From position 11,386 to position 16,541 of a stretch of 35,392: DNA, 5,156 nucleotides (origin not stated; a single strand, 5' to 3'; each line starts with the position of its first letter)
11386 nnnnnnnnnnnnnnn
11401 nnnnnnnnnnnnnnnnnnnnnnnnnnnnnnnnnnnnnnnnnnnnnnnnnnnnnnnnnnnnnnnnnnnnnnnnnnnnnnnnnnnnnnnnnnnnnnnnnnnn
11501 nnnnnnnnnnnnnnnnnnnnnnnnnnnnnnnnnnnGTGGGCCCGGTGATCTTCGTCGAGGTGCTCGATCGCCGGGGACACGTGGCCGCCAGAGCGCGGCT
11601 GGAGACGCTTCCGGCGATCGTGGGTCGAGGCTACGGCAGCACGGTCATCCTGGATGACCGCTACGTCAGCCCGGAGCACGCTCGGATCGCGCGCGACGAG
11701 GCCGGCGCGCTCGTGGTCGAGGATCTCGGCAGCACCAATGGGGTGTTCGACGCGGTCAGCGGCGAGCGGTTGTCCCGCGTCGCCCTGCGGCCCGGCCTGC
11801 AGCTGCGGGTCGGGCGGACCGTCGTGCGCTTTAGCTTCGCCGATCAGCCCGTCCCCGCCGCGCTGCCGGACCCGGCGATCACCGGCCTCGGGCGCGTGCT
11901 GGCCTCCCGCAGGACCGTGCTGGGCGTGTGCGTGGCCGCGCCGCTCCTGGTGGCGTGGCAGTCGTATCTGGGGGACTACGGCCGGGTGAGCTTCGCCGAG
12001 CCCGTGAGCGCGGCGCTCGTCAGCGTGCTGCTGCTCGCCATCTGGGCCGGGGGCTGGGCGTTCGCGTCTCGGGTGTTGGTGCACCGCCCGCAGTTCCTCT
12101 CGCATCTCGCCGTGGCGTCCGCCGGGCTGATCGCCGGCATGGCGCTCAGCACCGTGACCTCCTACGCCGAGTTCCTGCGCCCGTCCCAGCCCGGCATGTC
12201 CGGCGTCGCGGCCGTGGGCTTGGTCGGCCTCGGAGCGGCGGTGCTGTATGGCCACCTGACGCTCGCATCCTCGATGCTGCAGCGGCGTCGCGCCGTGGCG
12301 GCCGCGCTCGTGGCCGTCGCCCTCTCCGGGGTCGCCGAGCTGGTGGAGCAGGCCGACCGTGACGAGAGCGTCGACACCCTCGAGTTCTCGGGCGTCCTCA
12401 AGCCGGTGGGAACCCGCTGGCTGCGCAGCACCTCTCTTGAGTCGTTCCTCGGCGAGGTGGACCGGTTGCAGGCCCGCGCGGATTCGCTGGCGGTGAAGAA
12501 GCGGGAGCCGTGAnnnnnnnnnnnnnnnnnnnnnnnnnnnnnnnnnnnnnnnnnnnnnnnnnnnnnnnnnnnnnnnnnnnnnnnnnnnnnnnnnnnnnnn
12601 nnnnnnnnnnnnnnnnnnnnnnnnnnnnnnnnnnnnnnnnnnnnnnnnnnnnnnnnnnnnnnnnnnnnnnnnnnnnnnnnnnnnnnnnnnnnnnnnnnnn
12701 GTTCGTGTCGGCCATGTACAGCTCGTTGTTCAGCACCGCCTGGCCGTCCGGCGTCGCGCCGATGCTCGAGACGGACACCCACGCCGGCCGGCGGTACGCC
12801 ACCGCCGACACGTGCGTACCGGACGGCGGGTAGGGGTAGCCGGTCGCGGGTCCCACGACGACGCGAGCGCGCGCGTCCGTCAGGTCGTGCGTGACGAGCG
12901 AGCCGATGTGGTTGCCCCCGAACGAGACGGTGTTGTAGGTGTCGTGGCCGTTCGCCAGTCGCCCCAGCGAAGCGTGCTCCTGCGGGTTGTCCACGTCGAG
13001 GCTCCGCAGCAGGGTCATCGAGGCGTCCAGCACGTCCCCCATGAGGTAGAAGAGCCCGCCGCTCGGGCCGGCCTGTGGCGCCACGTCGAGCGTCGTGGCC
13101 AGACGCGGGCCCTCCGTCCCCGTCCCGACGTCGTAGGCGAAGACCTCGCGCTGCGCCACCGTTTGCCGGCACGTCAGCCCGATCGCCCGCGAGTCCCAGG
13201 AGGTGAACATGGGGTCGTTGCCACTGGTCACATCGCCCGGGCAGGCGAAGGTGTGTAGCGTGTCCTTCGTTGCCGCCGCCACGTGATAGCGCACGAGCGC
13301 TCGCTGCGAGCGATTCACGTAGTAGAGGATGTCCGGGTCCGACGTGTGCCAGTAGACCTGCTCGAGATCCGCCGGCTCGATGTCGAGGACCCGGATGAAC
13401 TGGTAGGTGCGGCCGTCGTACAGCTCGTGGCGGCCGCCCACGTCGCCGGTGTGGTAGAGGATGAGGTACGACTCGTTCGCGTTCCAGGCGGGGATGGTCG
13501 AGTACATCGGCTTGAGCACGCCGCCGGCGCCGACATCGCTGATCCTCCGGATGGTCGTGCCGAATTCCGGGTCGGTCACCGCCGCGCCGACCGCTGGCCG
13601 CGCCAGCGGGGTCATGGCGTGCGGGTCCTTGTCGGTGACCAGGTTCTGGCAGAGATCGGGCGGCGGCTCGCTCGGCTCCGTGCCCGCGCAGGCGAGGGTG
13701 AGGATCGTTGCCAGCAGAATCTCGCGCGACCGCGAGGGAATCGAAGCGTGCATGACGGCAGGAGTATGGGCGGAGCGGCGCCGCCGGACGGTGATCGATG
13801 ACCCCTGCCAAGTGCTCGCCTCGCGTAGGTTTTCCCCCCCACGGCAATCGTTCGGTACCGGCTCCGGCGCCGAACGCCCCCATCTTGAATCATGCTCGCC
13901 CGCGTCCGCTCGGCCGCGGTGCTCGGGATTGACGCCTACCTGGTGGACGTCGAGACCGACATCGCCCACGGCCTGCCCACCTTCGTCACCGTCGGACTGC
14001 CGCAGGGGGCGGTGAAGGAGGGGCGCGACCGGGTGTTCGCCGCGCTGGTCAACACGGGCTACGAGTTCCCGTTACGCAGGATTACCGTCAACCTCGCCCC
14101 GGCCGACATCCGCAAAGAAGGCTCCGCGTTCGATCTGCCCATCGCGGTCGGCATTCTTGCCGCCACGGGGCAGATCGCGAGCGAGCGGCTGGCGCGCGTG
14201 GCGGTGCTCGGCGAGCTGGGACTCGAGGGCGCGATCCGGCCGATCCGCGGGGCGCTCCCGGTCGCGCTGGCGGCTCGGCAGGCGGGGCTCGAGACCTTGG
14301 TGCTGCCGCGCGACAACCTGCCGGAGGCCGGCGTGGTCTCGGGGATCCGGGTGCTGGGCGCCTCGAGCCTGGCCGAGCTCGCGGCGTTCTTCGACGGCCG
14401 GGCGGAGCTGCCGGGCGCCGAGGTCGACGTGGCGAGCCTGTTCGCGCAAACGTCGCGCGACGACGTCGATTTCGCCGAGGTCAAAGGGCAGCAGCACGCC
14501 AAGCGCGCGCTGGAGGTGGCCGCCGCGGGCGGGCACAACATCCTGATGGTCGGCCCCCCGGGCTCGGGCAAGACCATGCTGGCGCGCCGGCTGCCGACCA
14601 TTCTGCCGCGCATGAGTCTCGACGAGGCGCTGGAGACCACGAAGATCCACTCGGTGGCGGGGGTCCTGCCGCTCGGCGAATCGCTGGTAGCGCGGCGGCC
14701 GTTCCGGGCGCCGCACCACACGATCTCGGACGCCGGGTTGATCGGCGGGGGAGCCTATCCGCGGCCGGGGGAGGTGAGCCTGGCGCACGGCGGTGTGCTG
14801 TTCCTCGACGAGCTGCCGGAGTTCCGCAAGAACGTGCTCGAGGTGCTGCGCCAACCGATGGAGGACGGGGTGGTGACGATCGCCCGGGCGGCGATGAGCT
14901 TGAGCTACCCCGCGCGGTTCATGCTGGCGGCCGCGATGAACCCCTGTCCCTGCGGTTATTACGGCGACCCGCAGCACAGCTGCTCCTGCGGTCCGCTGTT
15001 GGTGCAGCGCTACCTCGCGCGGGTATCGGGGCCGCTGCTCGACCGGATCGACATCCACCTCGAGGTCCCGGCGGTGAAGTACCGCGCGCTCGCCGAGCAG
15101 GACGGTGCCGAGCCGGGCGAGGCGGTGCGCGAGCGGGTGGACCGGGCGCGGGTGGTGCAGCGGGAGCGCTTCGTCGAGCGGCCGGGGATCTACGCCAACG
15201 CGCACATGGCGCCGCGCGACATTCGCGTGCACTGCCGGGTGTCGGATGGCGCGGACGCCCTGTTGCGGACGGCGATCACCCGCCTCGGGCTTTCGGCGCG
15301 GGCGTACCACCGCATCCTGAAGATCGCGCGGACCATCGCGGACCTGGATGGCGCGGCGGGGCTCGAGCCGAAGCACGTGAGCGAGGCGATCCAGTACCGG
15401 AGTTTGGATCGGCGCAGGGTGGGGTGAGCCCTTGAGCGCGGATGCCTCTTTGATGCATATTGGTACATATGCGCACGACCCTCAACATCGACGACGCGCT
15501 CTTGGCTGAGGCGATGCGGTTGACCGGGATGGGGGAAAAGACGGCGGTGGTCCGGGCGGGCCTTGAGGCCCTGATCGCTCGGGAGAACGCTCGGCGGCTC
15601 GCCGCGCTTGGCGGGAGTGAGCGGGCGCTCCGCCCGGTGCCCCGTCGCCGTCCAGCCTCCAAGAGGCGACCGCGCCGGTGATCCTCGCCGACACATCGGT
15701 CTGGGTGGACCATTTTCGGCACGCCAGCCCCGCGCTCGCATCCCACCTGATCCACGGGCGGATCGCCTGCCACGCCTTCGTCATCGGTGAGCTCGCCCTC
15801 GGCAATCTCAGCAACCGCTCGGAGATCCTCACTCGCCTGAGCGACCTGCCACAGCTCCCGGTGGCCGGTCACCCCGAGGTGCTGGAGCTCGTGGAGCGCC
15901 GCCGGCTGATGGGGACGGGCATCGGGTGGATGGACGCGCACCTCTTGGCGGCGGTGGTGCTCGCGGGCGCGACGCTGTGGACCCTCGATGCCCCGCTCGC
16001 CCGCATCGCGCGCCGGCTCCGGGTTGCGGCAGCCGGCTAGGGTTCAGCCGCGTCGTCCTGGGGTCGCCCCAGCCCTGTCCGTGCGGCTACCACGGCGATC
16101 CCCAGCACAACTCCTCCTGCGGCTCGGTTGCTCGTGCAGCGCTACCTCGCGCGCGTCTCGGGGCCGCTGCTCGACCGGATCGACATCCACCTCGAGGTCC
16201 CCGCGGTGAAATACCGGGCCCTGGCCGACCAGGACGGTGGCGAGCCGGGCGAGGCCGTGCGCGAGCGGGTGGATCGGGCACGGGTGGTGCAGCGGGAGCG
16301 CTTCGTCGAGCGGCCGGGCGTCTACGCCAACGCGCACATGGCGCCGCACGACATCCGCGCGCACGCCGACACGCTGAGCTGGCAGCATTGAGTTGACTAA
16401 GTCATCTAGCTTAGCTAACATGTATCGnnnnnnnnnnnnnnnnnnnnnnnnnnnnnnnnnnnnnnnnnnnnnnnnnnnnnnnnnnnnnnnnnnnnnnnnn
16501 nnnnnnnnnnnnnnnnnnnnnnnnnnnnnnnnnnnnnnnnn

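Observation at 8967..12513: Candidate uncharacterised trans-envelope module: Zn-ribbon protein / secreted S1 protease with novel C-terminal domain / FHA-multipass membrane protein, preceded by a membrane LAS-like peptidase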

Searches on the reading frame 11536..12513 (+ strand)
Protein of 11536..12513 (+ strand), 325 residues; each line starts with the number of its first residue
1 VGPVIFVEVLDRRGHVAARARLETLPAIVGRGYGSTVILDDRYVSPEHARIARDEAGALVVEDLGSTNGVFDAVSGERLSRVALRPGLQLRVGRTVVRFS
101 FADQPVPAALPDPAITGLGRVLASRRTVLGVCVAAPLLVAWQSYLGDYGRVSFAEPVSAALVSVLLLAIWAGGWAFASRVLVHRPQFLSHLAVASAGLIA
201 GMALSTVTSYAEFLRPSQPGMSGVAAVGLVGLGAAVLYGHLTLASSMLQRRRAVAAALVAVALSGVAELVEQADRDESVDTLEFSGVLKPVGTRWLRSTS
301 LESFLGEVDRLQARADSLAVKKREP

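Call 5: search_protein_families(library=pfam, proteins=[window:11536-12513:+], max_evalue=0.1)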
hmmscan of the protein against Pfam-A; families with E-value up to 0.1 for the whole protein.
window:11536-12513:+ (325 aa): 2 families
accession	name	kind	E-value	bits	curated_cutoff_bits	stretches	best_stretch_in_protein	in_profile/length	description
PF00498.31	FHA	-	8.7e-12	45.7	20.7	1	28-93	2-67/67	FHA domain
PF16697.10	Yop-YscD_cpl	-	3e-07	31.1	33.2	1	19-100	11-91/94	Inner membrane component of T3SS, cytoplasmic domain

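Call 6: search_protein_families(library=ncbifam, proteins=[window:11536-12513:+], max_evalue=0.1)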
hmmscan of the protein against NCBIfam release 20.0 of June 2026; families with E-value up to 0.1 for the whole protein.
window:11536-12513:+ (325 aa): 6 families
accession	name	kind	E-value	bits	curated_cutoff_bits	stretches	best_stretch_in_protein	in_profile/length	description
NF049868.1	FhaB_Rv0019c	equivalog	4.4e-16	59.3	125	1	19-98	80-157/158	FHA domain-containing protein FhaB/FipA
NF052573.1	HisKinEspAMyxo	equivalog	5.8e-12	44.5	1400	1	20-103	41-123/755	serine histidine kinase EspA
NF033760.1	gliding_GltG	equivalog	5.1e-07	28.6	650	1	30-123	29-118/650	adventurous gliding motility protein GltG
TIGR03354.1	VI_FHA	hypoth_equivalog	7.1e-06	26.1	120.25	1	21-103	20-105/420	type VI secretion system-associated FHA domain protein TagH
NF041660.2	oxygluDhInhib_OdhI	equivalog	9.5e-05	22.3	200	1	13-94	43-122/130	oxoglutarate dehydrogenase inhibitor Odhl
NF052403.1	ESX1TransRegEspM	equivalog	0.03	13.2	550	1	23-102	27-106/367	ESX-1 type VII secretion system transcriptional regulator EspM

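Call 8: search_protein_families(library=padloc, proteins=[window:11536-12513:+], max_evalue=0.01)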
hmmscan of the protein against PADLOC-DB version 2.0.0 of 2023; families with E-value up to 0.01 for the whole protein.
window:11536-12513:+ (325 aa): 0 families

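Call 17: find_homologous_proteins(query=window:11536-12510:+, max_evalue=0.00001)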
Query window:11536-12510:+ (325 aa): 42 proteins with E <= 0.00001 among 8000 candidates.
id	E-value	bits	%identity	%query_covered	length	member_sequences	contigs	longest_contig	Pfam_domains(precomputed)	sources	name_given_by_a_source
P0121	2.0e-191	653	97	100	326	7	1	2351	PF00498.32,PF16697.11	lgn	-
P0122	6.2e-161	553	80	98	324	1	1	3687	PF00498.32,PF16697.11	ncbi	ncbi:MAG: FHA domain-containing protein [Gemmatimonadales bacterium]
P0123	1.6e-155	535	80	98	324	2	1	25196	PF00498.32,PF16697.11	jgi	jgi:hypothetical protein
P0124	2.2e-153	528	78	99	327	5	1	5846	PF00498.32,PF16697.11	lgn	-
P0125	4.1e-138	478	84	84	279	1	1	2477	-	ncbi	ncbi:MAG: hypothetical protein ACREMR_11315, partial [Gemmatimonadales bacterium]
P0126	3.5e-68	248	46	98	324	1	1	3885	PF00498.32,PF16697.11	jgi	jgi:hypothetical protein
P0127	1.4e-62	230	43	97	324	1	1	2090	PF00498.32,PF16697.11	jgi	jgi:hypothetical protein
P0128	5.5e-61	225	44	97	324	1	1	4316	PF00498.32,PF16697.11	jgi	jgi:hypothetical protein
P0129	1.8e-60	223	41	98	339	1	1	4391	PF00498.32,PF16697.11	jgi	-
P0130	1.9e-60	223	44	98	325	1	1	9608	PF00498.32,PF16697.11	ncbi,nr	ncbi:MAG TPA: FHA domain-containing protein [Longimicrobiaceae bacterium]|nr:FHA domain-containing p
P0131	1.4e-59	220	41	99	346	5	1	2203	PF00498.32,PF16697.11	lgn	-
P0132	3.3e-59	219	42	97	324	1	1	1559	PF00498.32,PF16697.11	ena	-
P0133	5.0e-58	215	45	98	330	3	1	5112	PF00498.32,PF16697.11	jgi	-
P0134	5.3e-58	215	43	97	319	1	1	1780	PF00498.32,PF16697.11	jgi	jgi:hypothetical protein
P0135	1.4e-57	213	43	98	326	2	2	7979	PF00498.32,PF16697.11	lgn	-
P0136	5.2e-57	212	43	98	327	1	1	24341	PF00498.32,PF16697.11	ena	-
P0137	1.3e-56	210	43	98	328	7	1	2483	PF00498.32,PF16697.11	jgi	jgi:hypothetical protein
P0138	1.6e-56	210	44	98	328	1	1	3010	PF00498.32,PF16697.11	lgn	-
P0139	8.8e-56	208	40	97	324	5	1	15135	PF00498.32,PF16697.11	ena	-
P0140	2.7e-55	206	44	99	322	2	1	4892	PF00498.32,PF16697.11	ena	-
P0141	2.9e-55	206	44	100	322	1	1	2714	PF00498.32,PF16697.11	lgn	-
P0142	4.1e-55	205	38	97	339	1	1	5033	PF00498.32,PF16697.11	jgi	-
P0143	1.6e-54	203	43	98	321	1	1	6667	PF00498.32,PF16697.11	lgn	-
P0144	7.4e-53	198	45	97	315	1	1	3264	PF00498.32,PF16697.11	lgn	-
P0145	1.7e-52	197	41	98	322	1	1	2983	PF00498.32,PF16697.11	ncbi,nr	ncbi:MAG TPA: FHA domain-containing protein [Longimicrobiaceae bacterium]|nr:FHA domain-containing p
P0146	5.6e-52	195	42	98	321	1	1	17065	PF00498.32,PF16697.11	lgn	-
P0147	2.4e-51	193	38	98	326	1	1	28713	PF00498.32,PF16697.11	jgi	jgi:FHA domain-containing protein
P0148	2.7e-51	193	42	97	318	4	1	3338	PF00498.32,PF16697.11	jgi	jgi:hypothetical protein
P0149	6.4e-51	192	38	99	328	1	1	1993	PF00498.32,PF16697.11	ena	-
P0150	5.2e-49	185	39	99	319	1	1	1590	PF00498.32,PF16697.11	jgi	jgi:hypothetical protein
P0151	1.0e-48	184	47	76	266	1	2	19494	PF00498.32,PF16697.11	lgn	-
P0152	7.6e-47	178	41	89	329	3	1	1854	PF00498.32,PF16697.11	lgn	-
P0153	3.7e-46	176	39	98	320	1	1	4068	PF00498.32,PF16697.11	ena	-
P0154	8.5e-46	175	36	98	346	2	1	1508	PF00498.32,PF16697.11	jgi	-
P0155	6.1e-45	172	38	98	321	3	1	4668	PF00498.32,PF16697.11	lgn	-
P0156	1.4e-44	171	46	72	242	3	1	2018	PF00498.32,PF16697.11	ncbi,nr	ncbi:MAG TPA: FHA domain-containing protein, partial [Longimicrobiaceae bacterium]|nr:FHA domain-con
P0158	1.0e-42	165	35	93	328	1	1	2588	PF00498.32,PF16697.11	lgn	-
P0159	5.2e-40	156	43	66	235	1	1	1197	PF00498.32,PF16697.11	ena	-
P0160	7.4e-36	142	38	96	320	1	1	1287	PF00498.32,PF16697.11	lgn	-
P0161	8.4e-24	103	28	96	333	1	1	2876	PF00498.32,PF16697.11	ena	-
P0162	3.7e-9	54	49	15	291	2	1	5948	PF00498.32,PF12773.14,PF24463.2,PF16697.11,PF24460.2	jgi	jgi:pSer/pThr/pTyr-binding forkhead associated (FHA) protein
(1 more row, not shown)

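Call 28: search_solved_structures(query=window:11536-12510:+, max_evalue=0.01)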
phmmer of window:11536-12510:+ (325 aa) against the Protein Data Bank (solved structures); distinct sequences matched with E-value up to 0.01: 8.
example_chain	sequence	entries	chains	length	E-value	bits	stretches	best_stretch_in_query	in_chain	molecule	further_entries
6hc1_A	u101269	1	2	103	0.00014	24.5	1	4-99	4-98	GGDEF domain protein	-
6hc0_B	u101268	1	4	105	0.00017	24.2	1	6-99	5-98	GGDEF domain protein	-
6i2q_B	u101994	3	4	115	0.0011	21.6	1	11-96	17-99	Glycogen accumulation regulator GarA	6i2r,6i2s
6hbz_A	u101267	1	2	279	0.0012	21.4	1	6-99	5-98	GGDEF domain protein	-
8p5r_G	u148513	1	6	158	0.0023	20.6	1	11-96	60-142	Glycogen accumulation regulator GarA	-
3gqs_A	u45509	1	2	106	0.0028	20.3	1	34-85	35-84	Adenylate cyclase-like protein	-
2kb3_A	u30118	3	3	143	0.0037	19.9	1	10-95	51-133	Oxoglutarate dehydrogenase inhibitor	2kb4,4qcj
8p5x_G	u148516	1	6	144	0.0038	19.8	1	10-95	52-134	Oxoglutarate dehydrogenase inhibitor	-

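Call 48: predict_structure(alignment_id=A3)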
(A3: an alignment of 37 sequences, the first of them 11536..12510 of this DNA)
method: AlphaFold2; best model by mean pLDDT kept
length: 325 residues; sequences in the alignment: 37
mean_pLDDT: 89.8   pTM: 0.69
mean pLDDT of the five models: 89.8, 88.8, 88.3, 88.3, 86.7
residues with pLDDT >= 90: 239; 70-90: 52; 50-70: 31; < 50: 3
segments of 3 or more residues with pLDDT < 50: none
pLDDT, mean of each block of 10 residues (from residue 1): 88 91 96 97 98 96 97 97 96 96 76 70 91 97 84 90 98 97 92 97 94 90 94 97 92 97 96 76 53 65 90 93 74
secondary structure, 60 per line:
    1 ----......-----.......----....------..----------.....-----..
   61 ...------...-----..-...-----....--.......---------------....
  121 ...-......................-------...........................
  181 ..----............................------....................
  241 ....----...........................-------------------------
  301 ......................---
elements in order: E5-10 E16-22 E27-30 E49-53 E59-63 E70-72 E81-83 E89-92 E95-101 H117-123 H125-146 H154-182 H187-214 H221-244 H249-275 H301-322

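Call 54: fold_search(model_id=the predicted structure, library=pdb)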
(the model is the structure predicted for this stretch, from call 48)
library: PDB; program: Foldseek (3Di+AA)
matches with E <= 10: 584; with E <= 0.001: 99
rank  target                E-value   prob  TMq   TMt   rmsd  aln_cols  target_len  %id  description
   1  6i2p_E                8.3e-09  1.00  0.28  0.80   2.5       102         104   24  Crystal structure of the Mycobacterium tuberculosis PknB kinase domain (L33E mutant) in complex with its substrate Gar (released 2019-05-22)
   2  3poa_A                1.2e-08  1.00  0.27  0.84   3.3       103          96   24  Structural and functional analysis of phosphothreonine-dependent FHA domain interactions (released 2011-01-26)
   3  3po8                  1.5e-08  1.00  0.27  0.84   3.7       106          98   24  Structural and functional analysis of phosphothreonine-dependent FHA domain interactions (released 2011-01-26)
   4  6i2q_B                2.1e-08  1.00  0.27  0.84   2.4        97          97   26  Crystal structure of the wild-type SucA domain of Mycobacterium smegmatis KGD (alpha-ketoglutarate decarboxylase), in  (released 2019-05-22)
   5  6i2p_D                2.8e-08  1.00  0.27  0.74   2.5       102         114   24  Crystal structure of the Mycobacterium tuberculosis PknB kinase domain (L33E mutant) in complex with its substrate Gar (released 2019-05-22)
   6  8p5x_G                2.9e-08  1.00  0.28  0.81   2.7       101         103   26  Single particle cryo-EM structure of the complex between Corynebacterium glutamicum homohexameric 2-oxoglutarate dehyd (released 2023-08-16)
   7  3oun_A                5.8e-08  1.00  0.25  0.85   2.8        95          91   25  Crystal structure of the FhaA FHA domain complexed with the intracellular domain of Rv3910 (released 2012-02-08)
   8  3gqs_B                5.8e-08  1.00  0.27  0.79   2.6       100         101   25  Crystal structure of the FHA domain of CT664 protein from Chlamydia trachomatis (released 2009-04-07)
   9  7rj3_A                6.1e-08  1.00  0.26  0.76   2.5        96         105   26  Crystal Structure of the Forkhead Associated (FHA) Domain of the Glycogen Accumulation Regulator (GarA) from Mycobacte (released 2021-07-28)
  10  6i2r_B                6.8e-08  1.00  0.26  0.85   2.5        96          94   26  Crystal structure of the SucA domain of Mycobacterium smegmatis KGD (alpha-ketoglutarate decarboxylase), mutant R802A, (released 2019-05-22)
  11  4qcj                  1.0e-07  1.00  0.26  0.78   3.3       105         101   27  Crystal Structure of OdhI from Corynebacterium glutamicum (released 2014-07-02)
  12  8p5r_G                1.1e-07  1.00  0.27  0.82   2.6        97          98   26  Crystal structure of full-length, homohexameric 2-oxoglutarate dehydrogenase KGD from Mycobacterium smegmatis in compl (released 2023-08-16)
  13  7rj3_B                1.8e-07  1.00  0.28  0.78   3.1       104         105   25  Crystal Structure of the Forkhead Associated (FHA) Domain of the Glycogen Accumulation Regulator (GarA) from Mycobacte (released 2021-07-28)
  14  7rj3_C                1.9e-07  1.00  0.27  0.79   2.7       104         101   25  Crystal Structure of the Forkhead Associated (FHA) Domain of the Glycogen Accumulation Regulator (GarA) from Mycobacte (released 2021-07-28)
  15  5a8i                  2.0e-07  1.00  0.27  0.68   4.7       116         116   24  Crystal structure of the FHA domain of ArnA from Sulfolobus acidocaldarius (released 2016-06-22)
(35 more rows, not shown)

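Call 80: find_related_loci(query=A3, collection=metagenome_contigs, flank=3000)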
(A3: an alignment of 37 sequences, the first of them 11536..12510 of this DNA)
Query A3 (325 aa) in metagenome_contigs; peptide patterns used: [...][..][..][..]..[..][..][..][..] (x = any residue, [..] = any of these).
530 stretches matched a pattern; 254 encode a relative of the query (tblastn E <= 1e-3); the best 80 are kept; 80 distinct loci.
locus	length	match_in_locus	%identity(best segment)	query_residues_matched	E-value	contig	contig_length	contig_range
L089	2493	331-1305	97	1-325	0e+0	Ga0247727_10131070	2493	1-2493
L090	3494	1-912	98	22-325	0e+0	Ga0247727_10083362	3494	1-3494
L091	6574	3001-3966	78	1-322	9e-158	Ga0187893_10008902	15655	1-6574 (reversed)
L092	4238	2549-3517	40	1-322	3e-63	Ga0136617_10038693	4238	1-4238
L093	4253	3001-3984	45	5-322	2e-61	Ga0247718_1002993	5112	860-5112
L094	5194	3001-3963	39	5-319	9e-60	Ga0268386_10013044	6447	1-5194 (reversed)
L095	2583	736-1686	43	4-319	5e-60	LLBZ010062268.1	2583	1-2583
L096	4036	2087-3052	35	1-319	3e-59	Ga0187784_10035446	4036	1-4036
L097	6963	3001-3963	37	1-322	2e-56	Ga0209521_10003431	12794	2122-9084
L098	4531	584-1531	39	2-319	1e-55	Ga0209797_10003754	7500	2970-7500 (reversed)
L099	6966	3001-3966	33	1-319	8e-56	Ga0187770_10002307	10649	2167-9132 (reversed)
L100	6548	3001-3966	32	1-319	5e-55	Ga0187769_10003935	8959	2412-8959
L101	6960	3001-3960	42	5-319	9e-55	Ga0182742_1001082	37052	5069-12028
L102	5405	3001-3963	41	5-322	2e-54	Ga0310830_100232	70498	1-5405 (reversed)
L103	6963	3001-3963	41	5-322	4e-56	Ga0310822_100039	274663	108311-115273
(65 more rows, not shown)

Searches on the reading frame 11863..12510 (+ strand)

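Call 73: search_protein_families(library=pfam, proteins=[window:11863-12510:+], max_evalue=10)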
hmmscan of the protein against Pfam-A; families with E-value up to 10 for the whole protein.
window:11863-12510:+ (216 aa): 1 family
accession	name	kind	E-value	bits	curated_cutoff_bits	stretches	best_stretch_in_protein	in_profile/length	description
PF03203.19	MerC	-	1.4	9.9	27.6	1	23-94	15-81/108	MerC mercury resistance protein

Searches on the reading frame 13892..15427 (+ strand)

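Call 53: search_protein_families(library=pfam, proteins=[window:13892-15427:+], max_evalue=0.001)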
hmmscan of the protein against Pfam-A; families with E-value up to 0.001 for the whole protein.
window:13892-15427:+ (511 aa): 10 families
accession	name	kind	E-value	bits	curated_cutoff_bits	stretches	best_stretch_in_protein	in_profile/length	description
PF01078.27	Mg_chelatase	-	1.3e-96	322.4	20.3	1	193-398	1-205/207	Magnesium chelatase, subunit ChlI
PF13541.12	ChlI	-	9e-46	155.1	27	1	20-142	1-121/121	Subunit ChlI of Mg-chelatase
PF13335.12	Mg_chelatase_C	-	4.2e-30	104.6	26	1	407-503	2-94/94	Magnesium chelatase, subunit ChlI C-terminal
PF00493.29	MCM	-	3e-10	40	23.3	1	291-357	113-178/224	MCM P-loop domain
PF07728.20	AAA_5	-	8.5e-09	36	22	1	216-353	1-125/139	AAA domain (dynein-related subfamily)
PF05362.19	Lon_C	-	4.6e-06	26.8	21.1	1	64-144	96-174/205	Lon protease (S16) C-terminal proteolytic domain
PF00158.32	Sigma54_activat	-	1.2e-05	25.5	20.2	1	201-328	9-122/168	Sigma-54 interaction domain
PF05496.18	RuvB_N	-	3.1e-05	24.2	27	0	296-330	81-115/159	Holliday junction DNA helicase RuvB P-loop domain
PF13191.12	AAA_16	-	0.00021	22.3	32.6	0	204-240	13-50/167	AAA ATPase domain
PF13671.12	AAA_33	-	0.00068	20.4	27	0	217-239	2-24/143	AAA domain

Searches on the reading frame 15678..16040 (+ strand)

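Call 62: search_protein_families(library=pfam, proteins=[window:15678-16040:+], max_evalue=0.001)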
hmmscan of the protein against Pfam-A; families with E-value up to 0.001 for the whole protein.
window:15678-16040:+ (120 aa): 1 family
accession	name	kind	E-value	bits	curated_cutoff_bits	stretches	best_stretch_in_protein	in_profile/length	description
PF01850.27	PIN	-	3.3e-06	28.1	23.6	1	2-112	1-119/120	PIN domain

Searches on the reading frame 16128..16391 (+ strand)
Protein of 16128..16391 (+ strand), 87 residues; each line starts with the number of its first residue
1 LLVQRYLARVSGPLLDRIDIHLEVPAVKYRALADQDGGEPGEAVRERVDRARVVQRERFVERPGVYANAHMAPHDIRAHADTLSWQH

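Call 62: search_protein_families(library=pfam, proteins=[window:16128-16391:+], max_evalue=0.001)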
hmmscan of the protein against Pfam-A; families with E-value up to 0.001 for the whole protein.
window:16128-16391:+ (87 aa): 2 families
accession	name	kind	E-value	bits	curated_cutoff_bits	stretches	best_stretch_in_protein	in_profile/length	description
PF01078.27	Mg_chelatase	-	3e-06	27.2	20.3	1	3-30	178-205/207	Magnesium chelatase, subunit ChlI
PF13335.12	Mg_chelatase_C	-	6e-05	24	26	1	39-81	2-40/94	Magnesium chelatase, subunit ChlI C-terminal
